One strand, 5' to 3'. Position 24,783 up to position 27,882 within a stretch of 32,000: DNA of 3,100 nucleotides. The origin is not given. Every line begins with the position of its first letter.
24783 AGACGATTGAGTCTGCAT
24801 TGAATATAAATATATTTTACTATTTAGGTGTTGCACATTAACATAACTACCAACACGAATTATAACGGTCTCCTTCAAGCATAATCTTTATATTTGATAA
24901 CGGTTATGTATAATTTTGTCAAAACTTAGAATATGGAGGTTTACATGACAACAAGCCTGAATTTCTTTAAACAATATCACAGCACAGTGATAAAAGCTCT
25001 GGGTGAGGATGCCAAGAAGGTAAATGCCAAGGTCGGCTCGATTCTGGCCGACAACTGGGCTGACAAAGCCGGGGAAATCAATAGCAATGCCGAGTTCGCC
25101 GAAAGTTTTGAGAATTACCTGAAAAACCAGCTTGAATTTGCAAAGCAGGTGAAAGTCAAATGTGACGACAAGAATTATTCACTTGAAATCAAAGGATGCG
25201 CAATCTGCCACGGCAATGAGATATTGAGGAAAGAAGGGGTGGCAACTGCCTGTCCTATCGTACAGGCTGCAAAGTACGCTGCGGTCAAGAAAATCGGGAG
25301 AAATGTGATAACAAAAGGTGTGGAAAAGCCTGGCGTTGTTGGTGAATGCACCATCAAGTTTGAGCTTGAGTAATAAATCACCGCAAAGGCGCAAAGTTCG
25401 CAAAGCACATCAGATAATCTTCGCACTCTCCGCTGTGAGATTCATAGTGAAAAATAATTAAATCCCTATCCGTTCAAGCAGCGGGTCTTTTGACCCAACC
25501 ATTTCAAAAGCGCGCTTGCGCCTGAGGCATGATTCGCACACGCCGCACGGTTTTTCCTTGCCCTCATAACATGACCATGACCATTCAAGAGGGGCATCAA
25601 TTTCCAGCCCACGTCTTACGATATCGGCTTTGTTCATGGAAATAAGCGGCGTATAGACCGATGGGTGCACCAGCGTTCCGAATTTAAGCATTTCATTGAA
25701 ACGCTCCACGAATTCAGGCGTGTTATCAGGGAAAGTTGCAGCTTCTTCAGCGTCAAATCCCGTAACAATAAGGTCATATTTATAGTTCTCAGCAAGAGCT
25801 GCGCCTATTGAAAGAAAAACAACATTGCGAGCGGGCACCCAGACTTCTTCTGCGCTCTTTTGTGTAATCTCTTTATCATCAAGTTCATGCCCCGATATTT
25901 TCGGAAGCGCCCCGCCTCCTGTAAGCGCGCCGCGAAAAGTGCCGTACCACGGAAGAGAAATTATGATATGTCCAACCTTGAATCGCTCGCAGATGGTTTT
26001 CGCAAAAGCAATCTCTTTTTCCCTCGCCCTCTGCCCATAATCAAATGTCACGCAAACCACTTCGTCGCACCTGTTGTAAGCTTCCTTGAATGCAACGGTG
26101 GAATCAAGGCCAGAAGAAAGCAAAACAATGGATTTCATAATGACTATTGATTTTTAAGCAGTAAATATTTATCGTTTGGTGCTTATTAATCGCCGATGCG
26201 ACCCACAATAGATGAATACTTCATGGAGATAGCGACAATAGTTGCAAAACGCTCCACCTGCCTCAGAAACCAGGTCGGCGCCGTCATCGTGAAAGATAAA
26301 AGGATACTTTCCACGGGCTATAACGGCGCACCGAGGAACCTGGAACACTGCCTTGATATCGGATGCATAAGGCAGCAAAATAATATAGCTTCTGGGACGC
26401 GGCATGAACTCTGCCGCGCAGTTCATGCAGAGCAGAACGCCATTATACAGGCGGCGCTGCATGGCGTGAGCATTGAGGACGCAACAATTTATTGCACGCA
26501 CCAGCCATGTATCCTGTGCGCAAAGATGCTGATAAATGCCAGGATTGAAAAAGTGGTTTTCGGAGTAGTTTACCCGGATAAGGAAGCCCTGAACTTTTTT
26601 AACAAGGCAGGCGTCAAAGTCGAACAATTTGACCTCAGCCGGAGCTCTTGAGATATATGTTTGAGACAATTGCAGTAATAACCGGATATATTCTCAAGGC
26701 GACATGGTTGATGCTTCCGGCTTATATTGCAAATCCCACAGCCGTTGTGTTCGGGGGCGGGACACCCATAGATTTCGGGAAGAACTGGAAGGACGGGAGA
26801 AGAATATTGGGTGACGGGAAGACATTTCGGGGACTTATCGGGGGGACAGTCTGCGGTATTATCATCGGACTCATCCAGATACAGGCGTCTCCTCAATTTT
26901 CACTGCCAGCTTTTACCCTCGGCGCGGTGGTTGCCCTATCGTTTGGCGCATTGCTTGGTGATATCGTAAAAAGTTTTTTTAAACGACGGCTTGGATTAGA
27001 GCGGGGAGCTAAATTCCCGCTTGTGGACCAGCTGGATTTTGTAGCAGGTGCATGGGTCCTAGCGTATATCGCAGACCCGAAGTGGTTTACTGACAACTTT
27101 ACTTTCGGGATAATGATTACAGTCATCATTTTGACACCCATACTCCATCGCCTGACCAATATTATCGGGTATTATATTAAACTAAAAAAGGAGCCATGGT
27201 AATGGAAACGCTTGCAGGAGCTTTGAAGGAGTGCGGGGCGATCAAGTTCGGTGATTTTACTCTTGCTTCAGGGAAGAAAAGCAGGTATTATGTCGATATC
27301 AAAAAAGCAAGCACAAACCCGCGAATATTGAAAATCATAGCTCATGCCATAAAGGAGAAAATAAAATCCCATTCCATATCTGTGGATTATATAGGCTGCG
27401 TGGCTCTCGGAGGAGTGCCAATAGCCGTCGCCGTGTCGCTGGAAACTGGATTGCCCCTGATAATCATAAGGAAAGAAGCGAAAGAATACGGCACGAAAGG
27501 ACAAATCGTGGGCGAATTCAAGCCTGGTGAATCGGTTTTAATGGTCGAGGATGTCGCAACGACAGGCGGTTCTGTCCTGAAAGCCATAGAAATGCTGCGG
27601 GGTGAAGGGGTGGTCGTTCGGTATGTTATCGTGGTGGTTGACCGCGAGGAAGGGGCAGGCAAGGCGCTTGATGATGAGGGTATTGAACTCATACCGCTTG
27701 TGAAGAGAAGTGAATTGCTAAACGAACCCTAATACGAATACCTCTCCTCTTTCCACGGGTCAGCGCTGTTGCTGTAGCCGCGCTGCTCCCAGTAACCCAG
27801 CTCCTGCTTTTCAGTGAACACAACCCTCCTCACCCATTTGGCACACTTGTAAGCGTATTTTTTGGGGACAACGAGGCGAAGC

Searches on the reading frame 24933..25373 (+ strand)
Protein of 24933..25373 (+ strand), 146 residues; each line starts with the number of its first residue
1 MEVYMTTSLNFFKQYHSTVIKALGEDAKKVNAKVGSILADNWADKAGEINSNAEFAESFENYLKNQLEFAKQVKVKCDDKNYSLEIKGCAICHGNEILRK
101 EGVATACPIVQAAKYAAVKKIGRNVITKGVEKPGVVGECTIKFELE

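Call 5: search_protein_families(library=pfam, proteins=[window:24933-25373:+], max_evalue=1)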
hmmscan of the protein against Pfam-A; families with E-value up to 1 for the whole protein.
window:24933-25373:+ (146 aa): 1 family
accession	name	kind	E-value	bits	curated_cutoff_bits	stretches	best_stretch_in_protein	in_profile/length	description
PF12422.13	Condensin2nSMC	-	0.16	12.5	27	1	6-54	23-71/149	Condensin II non structural maintenance of chromosomes subunit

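Call 11: search_protein_families(library=padloc, proteins=[window:24933-25373:+], max_evalue=1)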
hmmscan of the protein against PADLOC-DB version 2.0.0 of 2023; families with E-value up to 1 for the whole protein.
window:24933-25373:+ (146 aa): 0 families

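Call 12: search_protein_families(library=ncbifam, proteins=[window:24933-25373:+], max_evalue=1)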
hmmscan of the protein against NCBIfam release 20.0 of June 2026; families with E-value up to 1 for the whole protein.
window:24933-25373:+ (146 aa): 0 families

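Call 33: find_related_loci(query=window:24933-25373:+, collection=genome_contigs, flank=10000)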
Query window:24933-25373:+ (146 aa) in genome_contigs; peptide patterns used: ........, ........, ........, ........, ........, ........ (x = any residue, [..] = any of these).
163 stretches matched a pattern; 38 encode a relative of the query (tblastn E <= 1e-3); 38 distinct loci.
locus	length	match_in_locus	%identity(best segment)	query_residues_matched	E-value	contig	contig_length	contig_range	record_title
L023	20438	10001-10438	97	1-146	2e-93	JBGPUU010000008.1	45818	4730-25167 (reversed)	MAG: Candidatus Methanoperedens sp. isolate OBJ1_062018_110_35 k141_1570240_length_45818_cov_16.4981, whole genome shotg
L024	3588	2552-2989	96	1-146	2e-93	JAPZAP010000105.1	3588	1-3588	MAG: Candidatus Methanoperedens sp. isolate SR-VP_0-2cm_41_45 SR-VP_0-2_scaffold_141_6342149, whole genome shotgun seque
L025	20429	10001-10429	99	4-146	4e-92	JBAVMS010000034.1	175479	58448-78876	MAG: Candidatus Methanoperedens sp. isolate MFD03797_ilm_asm_bin16 k127_102740, whole genome shotgun sequence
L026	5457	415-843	97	4-146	1e-91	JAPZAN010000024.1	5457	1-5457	MAG: Candidatus Methanoperedens sp. isolate SRVP18_hole-7m-from-trench_1_80cm_43_82 SRVP18_hole-7m-from-trench_1_80cm_sc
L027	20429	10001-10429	97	4-146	9e-91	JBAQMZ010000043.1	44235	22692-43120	MAG: Candidatus Methanoperedens sp. isolate MFD12050_ilm_asm_bin25 k127_56385, whole genome shotgun sequence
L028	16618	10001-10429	94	4-146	7e-90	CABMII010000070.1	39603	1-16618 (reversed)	uncultured archaeon isolate LFW-280_4 genome assembly, contig: LFW2804_161, whole genome shotgun sequence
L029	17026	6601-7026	96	5-146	1e-89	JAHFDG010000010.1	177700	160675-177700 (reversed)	MAG: Candidatus Methanoperedens sp. isolate nzgw24 NODE_57_length_177701_cov_11.323116, whole genome shotgun sequence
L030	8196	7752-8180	89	4-146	2e-86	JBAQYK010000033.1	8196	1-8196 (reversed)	MAG: Candidatus Methanoperedens sp. isolate MFD12011_ilm_asm_bin3 k127_130602, whole genome shotgun sequence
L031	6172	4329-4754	89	5-146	1e-85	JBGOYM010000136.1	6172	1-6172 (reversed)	MAG: Candidatus Methanoperedens sp. isolate OBJ_0618_130150_43 k141_3765689_length_6172_cov_16.8354, whole genome shotgu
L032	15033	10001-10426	89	5-146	3e-85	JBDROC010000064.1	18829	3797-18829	MAG: Methanobacteriota archaeon isolate MEGAHIT-group-1.929 k141_4562674, whole genome shotgun sequence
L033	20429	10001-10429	87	4-146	8e-85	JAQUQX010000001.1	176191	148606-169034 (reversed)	MAG: Candidatus Methanoperedens sp. isolate STD1_6 NODE_144_length_176191_cov_19.612777_Sandtown_D1, whole genome shotgu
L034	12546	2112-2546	88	2-146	1e-84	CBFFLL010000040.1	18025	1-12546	Candidatus Methanoperedens nitroreducens isolate unclassified Methanoperidens genome assembly, contig: MAG037_40, whole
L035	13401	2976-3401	88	5-146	2e-84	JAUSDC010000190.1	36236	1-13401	MAG: Candidatus Methanoperedens sp. isolate E14_concoct.bin.71 E14_k141_636472, whole genome shotgun sequence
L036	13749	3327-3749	87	6-146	2e-83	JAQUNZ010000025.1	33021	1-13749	MAG: Candidatus Methanoperedens sp. isolate STD1_19 NODE_2626_length_33021_cov_5.170183_Sandtown_D1, whole genome shotgu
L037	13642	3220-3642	87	5-145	1e-82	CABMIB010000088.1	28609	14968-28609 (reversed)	uncultured archaeon isolate LFW-280_3_1 genome assembly, contig: LFW28031_7, whole genome shotgun sequence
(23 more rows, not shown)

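Call 45: search_protein_families(library=pfam, proteins=[L024:1780-2349:-, L024:1160-1639:-, L025:8689-9087:-, L025:9141-9722:-, L023:7927-8499:+, L023:8850-9818:+, L029:6075-6470:+], max_evalue=0.01)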
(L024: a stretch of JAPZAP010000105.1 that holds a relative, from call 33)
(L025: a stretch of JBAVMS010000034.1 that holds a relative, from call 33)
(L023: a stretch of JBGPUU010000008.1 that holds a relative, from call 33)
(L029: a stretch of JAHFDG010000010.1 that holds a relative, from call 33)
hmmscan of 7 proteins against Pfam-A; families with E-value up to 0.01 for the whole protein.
L024:1780-2349:- (189 aa): 0 families

L024:1160-1639:- (159 aa): 39 families (the best 25 are shown)
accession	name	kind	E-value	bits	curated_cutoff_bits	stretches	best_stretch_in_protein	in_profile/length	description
PF00515.34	TPR_1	-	6e-46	152.9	27.8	4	78-110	2-34/34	Tetratricopeptide repeat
PF07719.23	TPR_2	-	5.3e-38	126.4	27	4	78-110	2-34/34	Tetratricopeptide repeat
PF13414.12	TPR_11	-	1e-36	124.8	26.8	4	16-56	1-41/42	TPR repeat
PF13181.12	TPR_8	-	1.6e-34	115.5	25.7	4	78-110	2-34/34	Tetratricopeptide repeat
PF13431.12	TPR_17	-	3.4e-30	102.2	24.4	4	31-64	1-34/34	Tetratricopeptide repeat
PF13428.12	TPR_14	-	6.7e-23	79.3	23.5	3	10-50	2-42/44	Tetratricopeptide repeat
PF13432.12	TPR_16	-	5.2e-21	75.2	32.7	2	15-76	3-64/65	Tetratricopeptide repeat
PF14559.12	TPR_19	-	7.3e-21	74.7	25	2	23-80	5-62/68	Tetratricopeptide repeat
PF13424.12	TPR_12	-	7e-20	71.4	30.1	3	45-107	5-75/77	Tetratricopeptide repeat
PF13371.12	TPR_9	-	4.6e-18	65.5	35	2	88-147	6-65/73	Tetratricopeptide repeat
PF13174.12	TPR_6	-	4.2e-16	58.8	26.3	1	78-109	1-32/33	Tetratricopeptide repeat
PF12895.13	ANAPC3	-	1.5e-13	51.3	27.2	1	8-68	22-81/82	Anaphase-promoting complex, cyclosome, subunit 3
PF01239.28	PPTA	-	2.3e-12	46.3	29.5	0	25-55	1-31/32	Protein prenyltransferase alpha subunit repeat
PF23914.1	TPR_CcmH_CycH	-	8e-12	45.7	42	1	6-108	47-152/158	Cytochrome c-type biogenesis protein H TPR domain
PF13374.12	TPR_10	-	1.4e-11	44.5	27.5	0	82-106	7-31/42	Tetratricopeptide repeat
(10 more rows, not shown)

L025:8689-9087:- (132 aa): 0 families

L025:9141-9722:- (193 aa): 0 families

L023:7927-8499:+ (190 aa): 0 families

L023:8850-9818:+ (322 aa): 0 families

L029:6075-6470:+ (131 aa): 0 families

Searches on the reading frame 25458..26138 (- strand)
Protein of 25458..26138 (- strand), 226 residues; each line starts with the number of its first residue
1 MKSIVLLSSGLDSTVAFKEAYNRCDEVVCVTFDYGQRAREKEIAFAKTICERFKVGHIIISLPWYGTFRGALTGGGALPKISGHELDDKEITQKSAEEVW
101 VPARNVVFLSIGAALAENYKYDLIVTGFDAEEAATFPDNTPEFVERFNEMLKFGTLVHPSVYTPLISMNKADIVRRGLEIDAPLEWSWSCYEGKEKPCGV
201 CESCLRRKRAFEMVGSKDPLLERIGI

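Call 10: search_protein_families(library=pfam, proteins=[window:25458-26138:-], max_evalue=0.001)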
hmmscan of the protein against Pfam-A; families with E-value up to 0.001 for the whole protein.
window:25458-26138:- (226 aa): 3 families
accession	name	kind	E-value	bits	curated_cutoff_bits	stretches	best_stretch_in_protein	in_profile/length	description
PF06508.19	QueC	-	3.6e-59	200.2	22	1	2-214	1-209/210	Queuosine biosynthesis protein QueC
PF02568.20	ThiI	-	4.2e-07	30.2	20.5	0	2-46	5-49/197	Thiamine biosynthesis protein (ThiI)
PF01171.26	ATP_bind_3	-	0.00083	19.6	27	0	4-64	3-68/182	PP-loop family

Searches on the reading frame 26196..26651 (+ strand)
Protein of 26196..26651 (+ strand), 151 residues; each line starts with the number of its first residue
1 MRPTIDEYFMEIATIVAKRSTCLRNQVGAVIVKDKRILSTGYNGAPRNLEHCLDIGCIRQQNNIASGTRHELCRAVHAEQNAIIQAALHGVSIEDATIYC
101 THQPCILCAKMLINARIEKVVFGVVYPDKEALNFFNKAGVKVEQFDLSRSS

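Call 10: search_protein_families(library=pfam, proteins=[window:26196-26651:+], max_evalue=0.001)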
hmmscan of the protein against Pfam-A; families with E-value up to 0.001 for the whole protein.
window:26196-26651:+ (151 aa): 3 families
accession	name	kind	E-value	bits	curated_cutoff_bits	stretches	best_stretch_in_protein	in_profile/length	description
PF00383.29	dCMP_cyt_deam_1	-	2e-28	98.7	25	1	5-123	3-101/102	Cytidine and deoxycytidylate deaminase zinc-binding region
PF14437.12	MafB19-deam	-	1.9e-21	76.9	27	1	6-129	4-106/142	MafB19-like deaminase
PF14439.12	Bd3614-deam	-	1.7e-05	25.2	38.5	1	75-129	34-91/113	Bd3614-like deaminase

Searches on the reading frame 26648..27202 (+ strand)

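Call 10: search_protein_families(library=pfam, proteins=[window:26648-27202:+], max_evalue=0.001)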
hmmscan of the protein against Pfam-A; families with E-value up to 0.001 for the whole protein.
window:26648-27202:+ (184 aa): 2 families
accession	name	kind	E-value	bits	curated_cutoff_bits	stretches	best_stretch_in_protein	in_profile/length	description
PF01864.22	CarS-like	-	7.1e-53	179.6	22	1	14-184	4-175/175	CDP-archaeol synthase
PF01148.25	CTP_transf_1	-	2.4e-08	34.6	24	1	57-116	169-229/264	Cytidylyltransferase family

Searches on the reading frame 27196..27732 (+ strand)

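Call 10: search_protein_families(library=pfam, proteins=[window:27196-27732:+], max_evalue=0.001)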
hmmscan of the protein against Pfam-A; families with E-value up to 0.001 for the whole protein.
window:27196-27732:+ (178 aa): 1 family
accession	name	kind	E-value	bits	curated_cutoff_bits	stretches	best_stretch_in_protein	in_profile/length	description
PF00156.33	Pribosyltran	-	1.4e-15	57.4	26.3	1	40-155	7-131/158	Phosphoribosyl transferase domain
